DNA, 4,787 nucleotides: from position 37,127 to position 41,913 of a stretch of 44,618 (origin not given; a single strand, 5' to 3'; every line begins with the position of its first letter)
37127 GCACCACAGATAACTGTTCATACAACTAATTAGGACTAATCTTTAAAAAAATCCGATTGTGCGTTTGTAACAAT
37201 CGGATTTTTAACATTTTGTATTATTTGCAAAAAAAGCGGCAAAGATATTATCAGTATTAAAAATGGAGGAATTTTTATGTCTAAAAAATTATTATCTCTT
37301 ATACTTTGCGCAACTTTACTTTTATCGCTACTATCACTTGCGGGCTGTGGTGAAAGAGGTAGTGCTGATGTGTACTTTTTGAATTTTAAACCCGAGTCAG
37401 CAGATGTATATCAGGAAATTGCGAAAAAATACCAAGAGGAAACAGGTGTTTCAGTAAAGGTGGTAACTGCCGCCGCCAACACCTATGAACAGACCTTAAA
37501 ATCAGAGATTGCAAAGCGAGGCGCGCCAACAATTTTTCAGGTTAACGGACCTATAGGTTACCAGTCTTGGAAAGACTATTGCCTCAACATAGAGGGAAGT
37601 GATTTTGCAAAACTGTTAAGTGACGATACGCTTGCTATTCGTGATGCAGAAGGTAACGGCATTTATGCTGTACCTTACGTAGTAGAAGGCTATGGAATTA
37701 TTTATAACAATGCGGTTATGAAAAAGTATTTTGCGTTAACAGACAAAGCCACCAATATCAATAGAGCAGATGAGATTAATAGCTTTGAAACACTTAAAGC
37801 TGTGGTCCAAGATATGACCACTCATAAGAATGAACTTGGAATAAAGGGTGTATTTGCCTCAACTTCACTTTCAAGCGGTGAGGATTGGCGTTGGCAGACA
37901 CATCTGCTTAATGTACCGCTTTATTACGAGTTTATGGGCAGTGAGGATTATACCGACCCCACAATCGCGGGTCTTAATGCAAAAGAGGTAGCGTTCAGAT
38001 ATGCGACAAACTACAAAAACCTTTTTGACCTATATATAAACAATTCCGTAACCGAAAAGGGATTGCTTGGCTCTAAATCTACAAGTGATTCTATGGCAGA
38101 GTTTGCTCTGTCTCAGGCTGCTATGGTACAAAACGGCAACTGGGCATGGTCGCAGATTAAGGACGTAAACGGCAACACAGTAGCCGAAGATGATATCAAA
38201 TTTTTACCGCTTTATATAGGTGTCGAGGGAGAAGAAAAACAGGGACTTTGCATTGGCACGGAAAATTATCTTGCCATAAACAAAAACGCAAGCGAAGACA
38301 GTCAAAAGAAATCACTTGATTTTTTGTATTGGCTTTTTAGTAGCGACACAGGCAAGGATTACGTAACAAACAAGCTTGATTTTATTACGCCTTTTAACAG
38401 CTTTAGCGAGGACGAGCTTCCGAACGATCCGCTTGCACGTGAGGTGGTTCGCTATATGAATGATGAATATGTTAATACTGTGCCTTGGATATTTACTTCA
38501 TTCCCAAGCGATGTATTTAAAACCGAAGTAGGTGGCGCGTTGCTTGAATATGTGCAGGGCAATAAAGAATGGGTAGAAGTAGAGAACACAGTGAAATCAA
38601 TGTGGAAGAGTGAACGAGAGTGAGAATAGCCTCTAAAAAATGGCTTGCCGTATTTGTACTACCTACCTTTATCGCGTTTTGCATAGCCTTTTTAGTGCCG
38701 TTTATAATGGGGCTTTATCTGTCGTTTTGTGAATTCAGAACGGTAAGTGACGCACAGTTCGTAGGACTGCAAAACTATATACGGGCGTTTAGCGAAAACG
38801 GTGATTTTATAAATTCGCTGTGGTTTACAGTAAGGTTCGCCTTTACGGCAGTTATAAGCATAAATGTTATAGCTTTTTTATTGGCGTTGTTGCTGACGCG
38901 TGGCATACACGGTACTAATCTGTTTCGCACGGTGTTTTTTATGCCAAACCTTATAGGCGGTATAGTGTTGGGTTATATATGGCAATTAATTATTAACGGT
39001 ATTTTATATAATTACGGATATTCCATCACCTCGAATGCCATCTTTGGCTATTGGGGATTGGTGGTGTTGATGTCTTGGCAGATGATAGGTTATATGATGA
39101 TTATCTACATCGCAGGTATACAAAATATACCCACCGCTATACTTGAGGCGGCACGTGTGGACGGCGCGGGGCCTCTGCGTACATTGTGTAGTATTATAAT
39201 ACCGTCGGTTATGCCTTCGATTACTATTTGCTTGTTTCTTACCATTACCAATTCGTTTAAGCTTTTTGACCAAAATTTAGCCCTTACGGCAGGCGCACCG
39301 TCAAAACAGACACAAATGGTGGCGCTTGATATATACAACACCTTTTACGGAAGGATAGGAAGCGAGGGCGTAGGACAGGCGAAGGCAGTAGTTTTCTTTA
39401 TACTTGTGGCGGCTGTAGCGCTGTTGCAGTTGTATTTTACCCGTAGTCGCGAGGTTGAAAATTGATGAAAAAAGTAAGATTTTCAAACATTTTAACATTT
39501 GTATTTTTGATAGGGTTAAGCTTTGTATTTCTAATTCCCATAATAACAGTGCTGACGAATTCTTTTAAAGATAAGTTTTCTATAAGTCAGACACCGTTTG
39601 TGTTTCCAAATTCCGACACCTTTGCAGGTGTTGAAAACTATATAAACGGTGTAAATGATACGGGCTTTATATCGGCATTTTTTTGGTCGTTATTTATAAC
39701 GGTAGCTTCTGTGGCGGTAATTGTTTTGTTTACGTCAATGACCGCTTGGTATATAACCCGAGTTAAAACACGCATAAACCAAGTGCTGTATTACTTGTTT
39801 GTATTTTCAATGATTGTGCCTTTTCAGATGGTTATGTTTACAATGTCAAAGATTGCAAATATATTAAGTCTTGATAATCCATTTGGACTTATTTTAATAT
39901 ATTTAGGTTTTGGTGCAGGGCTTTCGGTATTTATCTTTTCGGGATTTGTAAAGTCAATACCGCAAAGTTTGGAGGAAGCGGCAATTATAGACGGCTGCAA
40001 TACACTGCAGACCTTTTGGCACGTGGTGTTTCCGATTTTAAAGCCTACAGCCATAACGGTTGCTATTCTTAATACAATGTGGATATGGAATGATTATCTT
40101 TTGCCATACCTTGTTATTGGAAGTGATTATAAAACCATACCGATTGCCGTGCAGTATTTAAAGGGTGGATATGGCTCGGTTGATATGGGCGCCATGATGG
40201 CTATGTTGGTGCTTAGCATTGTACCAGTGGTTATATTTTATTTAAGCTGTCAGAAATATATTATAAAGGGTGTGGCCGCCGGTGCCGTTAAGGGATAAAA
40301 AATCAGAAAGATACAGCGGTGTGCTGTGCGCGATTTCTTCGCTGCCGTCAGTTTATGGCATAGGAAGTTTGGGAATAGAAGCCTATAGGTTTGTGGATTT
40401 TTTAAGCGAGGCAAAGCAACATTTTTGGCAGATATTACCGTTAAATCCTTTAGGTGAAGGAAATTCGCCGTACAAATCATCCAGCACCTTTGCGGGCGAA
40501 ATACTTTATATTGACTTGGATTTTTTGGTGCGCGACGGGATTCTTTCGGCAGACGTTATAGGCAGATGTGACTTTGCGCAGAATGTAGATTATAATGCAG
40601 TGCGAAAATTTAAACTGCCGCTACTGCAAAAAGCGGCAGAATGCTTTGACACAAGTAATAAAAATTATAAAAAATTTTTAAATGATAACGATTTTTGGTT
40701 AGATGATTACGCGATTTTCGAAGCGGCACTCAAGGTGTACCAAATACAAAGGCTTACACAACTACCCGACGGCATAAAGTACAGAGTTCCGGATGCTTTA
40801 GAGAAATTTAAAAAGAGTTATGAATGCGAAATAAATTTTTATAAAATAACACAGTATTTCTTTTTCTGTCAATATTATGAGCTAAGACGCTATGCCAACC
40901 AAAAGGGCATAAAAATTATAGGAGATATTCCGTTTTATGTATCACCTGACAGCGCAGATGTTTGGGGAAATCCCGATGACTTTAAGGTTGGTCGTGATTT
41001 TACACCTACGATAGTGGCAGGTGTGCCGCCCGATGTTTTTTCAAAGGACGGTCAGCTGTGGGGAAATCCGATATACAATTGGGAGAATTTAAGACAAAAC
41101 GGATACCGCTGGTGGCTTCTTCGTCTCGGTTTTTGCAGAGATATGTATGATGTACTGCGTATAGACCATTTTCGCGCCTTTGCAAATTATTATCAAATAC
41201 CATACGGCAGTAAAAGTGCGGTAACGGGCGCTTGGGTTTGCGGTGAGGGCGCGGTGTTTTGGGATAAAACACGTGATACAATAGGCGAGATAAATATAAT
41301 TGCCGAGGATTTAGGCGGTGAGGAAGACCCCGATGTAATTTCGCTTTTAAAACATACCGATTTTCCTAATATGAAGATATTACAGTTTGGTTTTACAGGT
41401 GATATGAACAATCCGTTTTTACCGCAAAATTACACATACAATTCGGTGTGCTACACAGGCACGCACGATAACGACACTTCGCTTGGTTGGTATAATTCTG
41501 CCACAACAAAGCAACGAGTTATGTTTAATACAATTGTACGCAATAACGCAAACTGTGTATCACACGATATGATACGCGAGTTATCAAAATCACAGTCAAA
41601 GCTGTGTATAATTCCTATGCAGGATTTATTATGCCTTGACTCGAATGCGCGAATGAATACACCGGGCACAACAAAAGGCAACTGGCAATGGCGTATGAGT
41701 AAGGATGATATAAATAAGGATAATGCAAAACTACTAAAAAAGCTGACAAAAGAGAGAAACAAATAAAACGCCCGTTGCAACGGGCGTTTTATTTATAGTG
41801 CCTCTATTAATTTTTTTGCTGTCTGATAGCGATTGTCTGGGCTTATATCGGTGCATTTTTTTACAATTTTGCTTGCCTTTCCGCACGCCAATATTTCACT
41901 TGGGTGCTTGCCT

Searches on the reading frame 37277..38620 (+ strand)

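Call 107: search_protein_families(library=pfam, proteins=[window:37277-38620:+], max_evalue=0.001)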
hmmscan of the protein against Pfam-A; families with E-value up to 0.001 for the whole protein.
window:37277-38620:+ (448 aa): 2 families
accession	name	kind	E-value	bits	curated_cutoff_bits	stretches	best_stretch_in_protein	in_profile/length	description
PF13416.11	SBP_bac_8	-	5.1e-31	108.9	27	1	47-385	1-275/279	Bacterial extracellular solute-binding protein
PF01547.30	SBP_bac_1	-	2.9e-16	60.8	26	1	39-357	2-304/307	Bacterial extracellular solute-binding protein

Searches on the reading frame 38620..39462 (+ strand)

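Call 107: search_protein_families(library=pfam, proteins=[window:38620-39462:+], max_evalue=0.001)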
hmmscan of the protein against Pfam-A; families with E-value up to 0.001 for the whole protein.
window:38620-39462:+ (281 aa): 1 family
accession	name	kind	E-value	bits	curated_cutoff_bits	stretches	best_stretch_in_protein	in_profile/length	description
PF00528.27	BPD_transp_1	-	5.8e-16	59.2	26.4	1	83-275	3-180/184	Binding-protein-dependent transport system inner membrane component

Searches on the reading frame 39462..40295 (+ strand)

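Call 107: search_protein_families(library=pfam, proteins=[window:39462-40295:+], max_evalue=0.001)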
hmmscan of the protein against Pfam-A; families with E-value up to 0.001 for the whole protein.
window:39462-40295:+ (278 aa): 1 family
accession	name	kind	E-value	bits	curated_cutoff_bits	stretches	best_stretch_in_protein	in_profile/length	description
PF00528.27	BPD_transp_1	-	4.6e-20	72.6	26.4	1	90-271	4-182/184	Binding-protein-dependent transport system inner membrane component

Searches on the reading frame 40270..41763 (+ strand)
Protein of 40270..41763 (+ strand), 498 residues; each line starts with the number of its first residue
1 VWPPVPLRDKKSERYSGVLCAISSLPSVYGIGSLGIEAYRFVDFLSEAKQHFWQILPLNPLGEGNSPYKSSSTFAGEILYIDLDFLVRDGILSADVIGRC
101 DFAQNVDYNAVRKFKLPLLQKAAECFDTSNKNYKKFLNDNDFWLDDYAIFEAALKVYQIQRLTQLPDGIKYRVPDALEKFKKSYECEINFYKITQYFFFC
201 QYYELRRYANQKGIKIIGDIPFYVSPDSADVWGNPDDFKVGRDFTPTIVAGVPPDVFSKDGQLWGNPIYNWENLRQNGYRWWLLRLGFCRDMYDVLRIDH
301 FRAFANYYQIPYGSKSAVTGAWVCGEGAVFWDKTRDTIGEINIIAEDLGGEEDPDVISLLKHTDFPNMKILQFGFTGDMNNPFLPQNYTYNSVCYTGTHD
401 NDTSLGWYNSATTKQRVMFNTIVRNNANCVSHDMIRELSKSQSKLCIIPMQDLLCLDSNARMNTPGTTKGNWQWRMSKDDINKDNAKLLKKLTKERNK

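Call 107: search_protein_families(library=pfam, proteins=[window:40270-41763:+], max_evalue=0.001)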
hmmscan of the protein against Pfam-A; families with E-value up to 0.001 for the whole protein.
window:40270-41763:+ (498 aa): 1 family
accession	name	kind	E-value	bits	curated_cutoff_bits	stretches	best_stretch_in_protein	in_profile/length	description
PF02446.23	Glyco_hydro_77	-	1.7e-159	532.1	25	1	21-481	2-464/465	4-alpha-glucanotransferase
